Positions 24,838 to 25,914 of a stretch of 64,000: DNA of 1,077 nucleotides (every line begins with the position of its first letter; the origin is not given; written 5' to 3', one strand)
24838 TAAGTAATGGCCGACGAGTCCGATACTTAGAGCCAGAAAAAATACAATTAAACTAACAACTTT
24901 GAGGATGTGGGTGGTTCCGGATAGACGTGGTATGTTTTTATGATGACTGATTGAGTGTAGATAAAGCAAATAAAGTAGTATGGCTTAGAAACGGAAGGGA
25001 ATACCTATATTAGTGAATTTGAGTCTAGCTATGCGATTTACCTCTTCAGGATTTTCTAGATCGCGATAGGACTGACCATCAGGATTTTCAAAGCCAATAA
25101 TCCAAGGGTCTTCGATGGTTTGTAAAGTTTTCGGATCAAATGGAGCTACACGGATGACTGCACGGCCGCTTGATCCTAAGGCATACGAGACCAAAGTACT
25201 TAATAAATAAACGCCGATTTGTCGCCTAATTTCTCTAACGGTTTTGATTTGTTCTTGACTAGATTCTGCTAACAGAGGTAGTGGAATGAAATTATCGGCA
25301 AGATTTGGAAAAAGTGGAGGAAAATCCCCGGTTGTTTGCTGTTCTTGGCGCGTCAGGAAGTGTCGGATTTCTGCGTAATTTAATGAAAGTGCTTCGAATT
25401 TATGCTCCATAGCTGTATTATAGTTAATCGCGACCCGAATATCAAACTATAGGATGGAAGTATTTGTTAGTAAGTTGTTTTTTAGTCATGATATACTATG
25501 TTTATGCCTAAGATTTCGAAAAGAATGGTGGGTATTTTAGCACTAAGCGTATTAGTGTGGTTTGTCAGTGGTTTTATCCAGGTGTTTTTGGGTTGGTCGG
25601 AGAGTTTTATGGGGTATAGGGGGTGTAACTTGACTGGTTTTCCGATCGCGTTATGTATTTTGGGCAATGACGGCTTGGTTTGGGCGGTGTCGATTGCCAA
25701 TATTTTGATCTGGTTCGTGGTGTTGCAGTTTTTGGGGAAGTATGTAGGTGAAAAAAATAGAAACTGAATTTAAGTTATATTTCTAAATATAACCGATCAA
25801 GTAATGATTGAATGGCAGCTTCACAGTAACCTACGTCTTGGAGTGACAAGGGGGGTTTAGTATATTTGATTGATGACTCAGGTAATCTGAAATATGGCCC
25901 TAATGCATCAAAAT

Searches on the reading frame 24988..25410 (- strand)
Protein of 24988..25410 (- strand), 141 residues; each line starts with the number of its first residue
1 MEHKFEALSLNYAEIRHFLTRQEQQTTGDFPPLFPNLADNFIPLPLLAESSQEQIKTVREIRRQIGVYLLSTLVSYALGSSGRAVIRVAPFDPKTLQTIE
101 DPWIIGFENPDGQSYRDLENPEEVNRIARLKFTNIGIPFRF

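Call 6: search_protein_families(library=pfam, proteins=[window:24988-25410:-], max_evalue=0.1)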
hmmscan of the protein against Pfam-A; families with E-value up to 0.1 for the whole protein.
window:24988-25410:- (141 aa): 0 families

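Call 7: search_protein_families(library=ncbifam, proteins=[window:24988-25410:-], max_evalue=0.1)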
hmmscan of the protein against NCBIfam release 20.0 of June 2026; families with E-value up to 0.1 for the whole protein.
window:24988-25410:- (141 aa): 1 family
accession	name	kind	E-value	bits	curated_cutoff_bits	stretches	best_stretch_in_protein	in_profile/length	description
NF012002.0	PRK15458.1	equivalog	0.08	12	707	1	25-61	362-398/428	tagatose-bisphosphate aldolase subunit KbaZ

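Call 52: search_protein_families(library=padloc, proteins=[window:24988-25410:-], max_evalue=0.1)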
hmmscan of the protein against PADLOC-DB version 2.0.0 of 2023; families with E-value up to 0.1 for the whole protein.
window:24988-25410:- (141 aa): 0 families

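Call 53: search_protein_families(library=phrogs, proteins=[window:24988-25410:-], max_evalue=0.1)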
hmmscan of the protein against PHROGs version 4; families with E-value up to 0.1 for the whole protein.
window:24988-25410:- (141 aa): 0 families

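Call 65: find_related_loci(query=window:24988-25410:-, collection=viral_contigs, flank=8000)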
Query window:24988-25410:- (141 aa) in viral_contigs; peptide patterns used: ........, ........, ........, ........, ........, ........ (x = any residue, [..] = any of these).
18 stretches matched a pattern, but none encodes a relative of the query by tblastn (E <= 1e-3).

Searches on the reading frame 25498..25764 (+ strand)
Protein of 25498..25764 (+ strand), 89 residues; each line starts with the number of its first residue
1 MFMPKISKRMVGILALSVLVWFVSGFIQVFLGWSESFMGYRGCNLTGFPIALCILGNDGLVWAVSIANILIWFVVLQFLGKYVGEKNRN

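Call 6: search_protein_families(library=pfam, proteins=[window:25498-25764:+], max_evalue=0.1)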
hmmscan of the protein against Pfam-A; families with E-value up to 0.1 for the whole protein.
window:25498-25764:+ (89 aa): 1 family
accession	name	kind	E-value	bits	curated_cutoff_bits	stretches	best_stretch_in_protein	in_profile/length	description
PF17272.7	DUF5337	-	0.022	15.1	27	0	9-37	14-43/74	Family of unknown function (DUF5337)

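Call 7: search_protein_families(library=ncbifam, proteins=[window:25498-25764:+], max_evalue=0.1)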
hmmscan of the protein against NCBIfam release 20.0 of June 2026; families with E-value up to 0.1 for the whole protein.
window:25498-25764:+ (89 aa): 1 family
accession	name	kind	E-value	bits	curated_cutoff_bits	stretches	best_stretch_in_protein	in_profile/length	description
NF033740.0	MarP_fam_protase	equivalog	0.056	12.5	250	1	13-88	4-82/390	MarP family serine protease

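Call 22: find_homologous_proteins(query=A3, max_evalue=0.01)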
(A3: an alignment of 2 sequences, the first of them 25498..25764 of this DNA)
Query A3 (2 sequences) (89 aa, profile of the alignment): 7 proteins with E <= 0.01 among 209 candidates.
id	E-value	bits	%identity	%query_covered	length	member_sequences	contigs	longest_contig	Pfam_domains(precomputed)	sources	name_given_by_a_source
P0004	5.6e-43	163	100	100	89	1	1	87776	-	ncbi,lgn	-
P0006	2.0e-37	145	41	85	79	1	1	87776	-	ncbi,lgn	-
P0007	1.2e-21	94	35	91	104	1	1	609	-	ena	-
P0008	2.0e-19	87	38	80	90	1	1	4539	-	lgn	-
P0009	1.8e-18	84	41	80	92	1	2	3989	-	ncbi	-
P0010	1.4e-17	81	46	79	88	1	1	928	-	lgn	-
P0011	2.9e-17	80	40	90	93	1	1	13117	-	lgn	-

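Call 29: find_encoding_contigs(protein=P0011, flank=10000)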
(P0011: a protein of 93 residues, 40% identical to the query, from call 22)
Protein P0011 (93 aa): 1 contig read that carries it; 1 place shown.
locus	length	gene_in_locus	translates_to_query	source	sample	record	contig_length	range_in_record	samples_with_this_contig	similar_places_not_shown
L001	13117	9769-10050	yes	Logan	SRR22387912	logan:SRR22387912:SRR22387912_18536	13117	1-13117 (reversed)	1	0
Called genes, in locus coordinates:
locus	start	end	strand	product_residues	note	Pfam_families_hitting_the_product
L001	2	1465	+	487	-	?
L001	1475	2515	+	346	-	PF13386:DsbD_2, PF13473:Cupredoxin_1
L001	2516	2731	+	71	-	PF00403:HMA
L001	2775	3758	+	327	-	PF00294:PfkB, PF08543:Phos_pyr_kin (weak)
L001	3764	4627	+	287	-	PF01116:F_bP_aldolase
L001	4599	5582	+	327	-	PF01946:Thi4 (faint), PF00070:Pyr_redox (faint), PF03486:HI0933_like (faint), PF07992:Pyr_redox_2, PF13738:Pyr_redox_3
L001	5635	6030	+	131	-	PF02600:DsbB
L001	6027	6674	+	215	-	PF13098:Thioredoxin_2 (weak), PF13462:Thioredoxin_4, PF01323:DSBA, PF13743:Thioredoxin_5 (weak)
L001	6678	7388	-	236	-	PF03734:YkuD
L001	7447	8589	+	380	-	-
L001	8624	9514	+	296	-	PF13354:Beta-lactamase2 (weak), PF00768:Peptidase_S11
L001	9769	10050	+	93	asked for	-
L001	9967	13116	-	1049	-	?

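Call 30: find_encoding_contigs(protein=P0008, flank=10000)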
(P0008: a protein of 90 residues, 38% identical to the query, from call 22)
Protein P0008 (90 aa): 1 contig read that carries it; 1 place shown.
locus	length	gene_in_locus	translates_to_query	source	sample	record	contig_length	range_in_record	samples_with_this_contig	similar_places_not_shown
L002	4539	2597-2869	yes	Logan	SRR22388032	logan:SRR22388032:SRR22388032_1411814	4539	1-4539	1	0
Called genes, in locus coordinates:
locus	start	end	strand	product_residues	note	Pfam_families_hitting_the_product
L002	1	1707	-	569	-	?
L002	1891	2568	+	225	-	PF01797:Y1_Tnp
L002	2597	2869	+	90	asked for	-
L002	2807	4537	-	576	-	?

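Call 31: find_encoding_contigs(protein=P0009, flank=10000)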
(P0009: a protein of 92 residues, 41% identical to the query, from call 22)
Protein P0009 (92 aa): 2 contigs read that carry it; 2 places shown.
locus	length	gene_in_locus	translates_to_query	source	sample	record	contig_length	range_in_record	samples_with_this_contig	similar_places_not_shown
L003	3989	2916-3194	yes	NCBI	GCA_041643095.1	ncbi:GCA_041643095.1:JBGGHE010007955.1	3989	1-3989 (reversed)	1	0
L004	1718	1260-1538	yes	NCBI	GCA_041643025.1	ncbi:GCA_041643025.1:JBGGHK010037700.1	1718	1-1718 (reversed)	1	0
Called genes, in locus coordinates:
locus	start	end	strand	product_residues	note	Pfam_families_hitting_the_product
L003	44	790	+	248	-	PF00294:PfkB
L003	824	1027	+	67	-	PF00294:PfkB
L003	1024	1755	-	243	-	PF03734:YkuD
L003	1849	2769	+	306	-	PF00768:Peptidase_S11, PF13354:Beta-lactamase2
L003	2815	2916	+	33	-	-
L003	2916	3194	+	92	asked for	-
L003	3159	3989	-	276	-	?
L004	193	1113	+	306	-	PF00768:Peptidase_S11, PF13354:Beta-lactamase2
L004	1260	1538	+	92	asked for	-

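Call 52: search_protein_families(library=padloc, proteins=[window:25498-25764:+], max_evalue=0.1)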
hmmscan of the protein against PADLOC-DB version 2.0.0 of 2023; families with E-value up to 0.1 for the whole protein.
window:25498-25764:+ (89 aa): 0 families

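Call 53: search_protein_families(library=phrogs, proteins=[window:25498-25764:+], max_evalue=0.1)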
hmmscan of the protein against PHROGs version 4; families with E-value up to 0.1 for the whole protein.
window:25498-25764:+ (89 aa): 0 families

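Call 82: find_encoding_contigs(protein=P0010, flank=5000)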
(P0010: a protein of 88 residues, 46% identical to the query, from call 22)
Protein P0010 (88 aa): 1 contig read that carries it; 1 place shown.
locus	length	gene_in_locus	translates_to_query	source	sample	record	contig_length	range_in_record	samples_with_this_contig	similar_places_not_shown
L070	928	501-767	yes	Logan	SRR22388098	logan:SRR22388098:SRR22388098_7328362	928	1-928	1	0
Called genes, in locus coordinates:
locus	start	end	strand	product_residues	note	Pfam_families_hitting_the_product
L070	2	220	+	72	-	?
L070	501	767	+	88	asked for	-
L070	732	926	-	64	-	?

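Call 83: find_encoding_contigs(protein=P0007, flank=5000)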
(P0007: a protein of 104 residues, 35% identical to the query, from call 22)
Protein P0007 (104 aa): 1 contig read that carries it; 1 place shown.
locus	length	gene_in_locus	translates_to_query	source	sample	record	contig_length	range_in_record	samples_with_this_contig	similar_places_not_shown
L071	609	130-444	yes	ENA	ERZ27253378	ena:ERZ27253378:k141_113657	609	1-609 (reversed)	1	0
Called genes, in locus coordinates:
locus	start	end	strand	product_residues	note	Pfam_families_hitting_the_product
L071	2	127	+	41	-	?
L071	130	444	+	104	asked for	-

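Call 97: search_protein_families(library=pfam, proteins=[L001:7447-8586:+, L002:4-1707:-], max_evalue=0.01)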
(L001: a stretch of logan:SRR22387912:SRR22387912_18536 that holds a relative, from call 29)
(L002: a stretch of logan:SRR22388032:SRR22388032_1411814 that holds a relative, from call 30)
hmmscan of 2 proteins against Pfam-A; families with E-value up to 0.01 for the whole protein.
L001:7447-8586:+ (380 aa): 2 families
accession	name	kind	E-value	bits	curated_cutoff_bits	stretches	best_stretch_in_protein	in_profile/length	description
PF13229.12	Beta_helix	-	5.5e-05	23.3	25.9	1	181-285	49-149/158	Right handed beta helix region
PF05048.19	NosD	-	0.0042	17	23.6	1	185-341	69-208/212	Periplasmic copper-binding protein (NosD)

L002:4-1707:- (568 aa): 1 family
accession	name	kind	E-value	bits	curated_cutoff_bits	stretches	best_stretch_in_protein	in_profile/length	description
PF04932.20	Wzy_C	-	8.5e-14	52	31.7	1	232-383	2-148/149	O-Antigen ligase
